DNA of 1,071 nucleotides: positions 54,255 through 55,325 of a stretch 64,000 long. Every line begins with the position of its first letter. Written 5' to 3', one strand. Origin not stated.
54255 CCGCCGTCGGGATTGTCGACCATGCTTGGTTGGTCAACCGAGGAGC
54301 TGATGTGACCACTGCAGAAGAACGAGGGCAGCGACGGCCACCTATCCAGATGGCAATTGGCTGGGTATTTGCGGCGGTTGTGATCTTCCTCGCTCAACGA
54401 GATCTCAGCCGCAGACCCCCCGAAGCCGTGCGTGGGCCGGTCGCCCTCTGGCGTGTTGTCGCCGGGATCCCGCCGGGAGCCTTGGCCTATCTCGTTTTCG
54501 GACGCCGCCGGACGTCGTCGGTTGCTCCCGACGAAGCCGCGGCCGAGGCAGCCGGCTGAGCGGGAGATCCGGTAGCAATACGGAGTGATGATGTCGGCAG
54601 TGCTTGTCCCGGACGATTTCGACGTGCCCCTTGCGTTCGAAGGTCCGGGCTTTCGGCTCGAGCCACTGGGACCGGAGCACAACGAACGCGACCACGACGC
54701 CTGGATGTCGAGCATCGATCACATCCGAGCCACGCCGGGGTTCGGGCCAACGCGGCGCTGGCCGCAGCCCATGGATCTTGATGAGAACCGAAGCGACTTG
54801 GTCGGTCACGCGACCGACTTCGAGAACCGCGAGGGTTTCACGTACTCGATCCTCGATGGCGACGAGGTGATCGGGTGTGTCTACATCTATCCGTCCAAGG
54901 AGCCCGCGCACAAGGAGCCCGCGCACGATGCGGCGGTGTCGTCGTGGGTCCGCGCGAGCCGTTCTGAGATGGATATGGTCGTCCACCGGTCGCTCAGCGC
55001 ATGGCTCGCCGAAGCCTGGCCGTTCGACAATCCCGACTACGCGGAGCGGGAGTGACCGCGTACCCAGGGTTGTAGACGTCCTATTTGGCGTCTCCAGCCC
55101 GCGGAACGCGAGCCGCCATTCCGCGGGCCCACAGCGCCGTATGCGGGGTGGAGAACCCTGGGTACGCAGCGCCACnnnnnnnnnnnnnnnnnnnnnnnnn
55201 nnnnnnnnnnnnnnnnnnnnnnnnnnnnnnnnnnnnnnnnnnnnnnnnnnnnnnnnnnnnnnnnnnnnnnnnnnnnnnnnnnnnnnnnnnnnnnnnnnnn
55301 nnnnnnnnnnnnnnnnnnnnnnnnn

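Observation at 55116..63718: Light island: heliorhodopsin 1.4 kb from a CarH-type B12 photoreceptor-regulator and a furan-fatty-acid-like operon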

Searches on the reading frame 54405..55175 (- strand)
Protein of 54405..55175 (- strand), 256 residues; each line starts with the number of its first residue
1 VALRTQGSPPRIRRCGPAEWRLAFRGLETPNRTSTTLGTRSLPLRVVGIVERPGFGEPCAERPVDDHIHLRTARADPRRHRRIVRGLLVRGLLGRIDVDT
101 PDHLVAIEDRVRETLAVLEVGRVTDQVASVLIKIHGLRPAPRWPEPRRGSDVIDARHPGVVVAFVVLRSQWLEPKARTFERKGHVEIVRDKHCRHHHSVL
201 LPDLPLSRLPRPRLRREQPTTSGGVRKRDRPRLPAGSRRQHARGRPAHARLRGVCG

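Call 5: search_protein_families(library=pfam, proteins=[window:54405-55175:-], max_evalue=0.001)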
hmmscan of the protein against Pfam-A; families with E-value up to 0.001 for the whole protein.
window:54405-55175:- (256 aa): 0 families
